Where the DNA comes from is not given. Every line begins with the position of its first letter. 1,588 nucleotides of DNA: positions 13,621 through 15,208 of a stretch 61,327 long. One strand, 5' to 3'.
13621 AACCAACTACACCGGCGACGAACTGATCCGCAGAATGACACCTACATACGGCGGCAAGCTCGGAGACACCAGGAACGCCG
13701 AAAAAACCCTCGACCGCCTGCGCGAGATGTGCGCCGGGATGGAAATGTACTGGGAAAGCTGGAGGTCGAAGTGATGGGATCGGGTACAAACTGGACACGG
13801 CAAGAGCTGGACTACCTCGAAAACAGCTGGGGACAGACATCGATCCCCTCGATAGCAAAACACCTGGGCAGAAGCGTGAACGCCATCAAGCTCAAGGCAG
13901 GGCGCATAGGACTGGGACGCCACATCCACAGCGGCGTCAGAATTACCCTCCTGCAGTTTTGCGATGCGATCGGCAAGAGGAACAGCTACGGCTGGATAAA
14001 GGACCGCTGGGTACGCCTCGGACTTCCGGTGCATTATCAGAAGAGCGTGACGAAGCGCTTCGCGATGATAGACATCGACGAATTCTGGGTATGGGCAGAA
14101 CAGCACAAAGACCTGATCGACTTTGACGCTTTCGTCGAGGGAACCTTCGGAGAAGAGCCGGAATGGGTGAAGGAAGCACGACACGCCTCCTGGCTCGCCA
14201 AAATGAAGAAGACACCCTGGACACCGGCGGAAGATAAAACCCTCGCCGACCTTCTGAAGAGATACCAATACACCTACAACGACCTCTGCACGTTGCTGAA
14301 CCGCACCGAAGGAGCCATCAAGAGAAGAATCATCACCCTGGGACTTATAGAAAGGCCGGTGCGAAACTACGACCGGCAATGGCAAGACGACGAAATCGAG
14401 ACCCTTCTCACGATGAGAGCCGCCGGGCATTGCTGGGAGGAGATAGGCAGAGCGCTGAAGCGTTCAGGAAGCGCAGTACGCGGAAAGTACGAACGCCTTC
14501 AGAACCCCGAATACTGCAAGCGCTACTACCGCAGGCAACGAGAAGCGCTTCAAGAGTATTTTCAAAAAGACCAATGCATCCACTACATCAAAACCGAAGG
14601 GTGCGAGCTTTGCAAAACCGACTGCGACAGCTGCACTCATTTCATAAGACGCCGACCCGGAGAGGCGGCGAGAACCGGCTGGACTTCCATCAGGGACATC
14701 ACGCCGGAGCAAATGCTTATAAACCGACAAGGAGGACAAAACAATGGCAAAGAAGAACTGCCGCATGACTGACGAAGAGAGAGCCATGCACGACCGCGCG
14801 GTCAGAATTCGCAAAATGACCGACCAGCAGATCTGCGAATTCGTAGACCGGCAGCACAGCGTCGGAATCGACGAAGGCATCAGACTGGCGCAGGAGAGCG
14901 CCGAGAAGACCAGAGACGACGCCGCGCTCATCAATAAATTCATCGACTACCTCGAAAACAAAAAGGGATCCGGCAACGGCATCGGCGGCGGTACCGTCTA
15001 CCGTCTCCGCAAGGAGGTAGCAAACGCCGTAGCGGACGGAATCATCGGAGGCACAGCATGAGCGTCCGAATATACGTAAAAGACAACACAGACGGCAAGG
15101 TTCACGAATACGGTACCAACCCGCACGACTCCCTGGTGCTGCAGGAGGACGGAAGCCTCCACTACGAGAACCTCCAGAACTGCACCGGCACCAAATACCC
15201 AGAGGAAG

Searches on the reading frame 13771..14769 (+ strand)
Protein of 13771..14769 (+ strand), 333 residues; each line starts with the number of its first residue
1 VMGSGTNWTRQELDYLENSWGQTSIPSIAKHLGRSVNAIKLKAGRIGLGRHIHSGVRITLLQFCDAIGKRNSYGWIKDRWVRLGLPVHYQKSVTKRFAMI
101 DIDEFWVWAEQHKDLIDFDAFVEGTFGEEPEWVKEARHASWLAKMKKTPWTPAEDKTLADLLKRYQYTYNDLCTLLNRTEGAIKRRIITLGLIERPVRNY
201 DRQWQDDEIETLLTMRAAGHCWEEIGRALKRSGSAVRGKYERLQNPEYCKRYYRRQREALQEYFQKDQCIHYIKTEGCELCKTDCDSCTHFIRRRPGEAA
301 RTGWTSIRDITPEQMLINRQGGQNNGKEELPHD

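Call 32: search_protein_families(library=phrogs, proteins=[window:13771-14769:+], max_evalue=0.001)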
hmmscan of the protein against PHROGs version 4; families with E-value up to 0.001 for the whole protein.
window:13771-14769:+ (333 aa): 3 families
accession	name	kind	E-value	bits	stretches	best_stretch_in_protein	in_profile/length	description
phrog_323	-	transcription regulation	3.5e-36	126.4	1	1-246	1-191/319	transcriptional regulator, D5-like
phrog_11013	-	unknown function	8.9e-08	32.9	0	6-46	31-71/87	-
phrog_14101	-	transcription regulation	1.7e-06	29.5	0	150-207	7-62/103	transcriptional regulator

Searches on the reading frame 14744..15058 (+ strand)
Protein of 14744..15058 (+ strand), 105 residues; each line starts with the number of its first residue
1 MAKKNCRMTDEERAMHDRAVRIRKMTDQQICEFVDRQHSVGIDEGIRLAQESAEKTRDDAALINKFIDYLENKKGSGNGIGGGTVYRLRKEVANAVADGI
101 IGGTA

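Call 32: search_protein_families(library=phrogs, proteins=[window:14744-15058:+], max_evalue=0.001)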
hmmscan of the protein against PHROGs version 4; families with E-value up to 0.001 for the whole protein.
window:14744-15058:+ (105 aa): 1 family
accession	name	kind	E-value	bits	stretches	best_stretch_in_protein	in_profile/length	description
phrog_14853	-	unknown function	2.4e-18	67.6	1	1-90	1-80/88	-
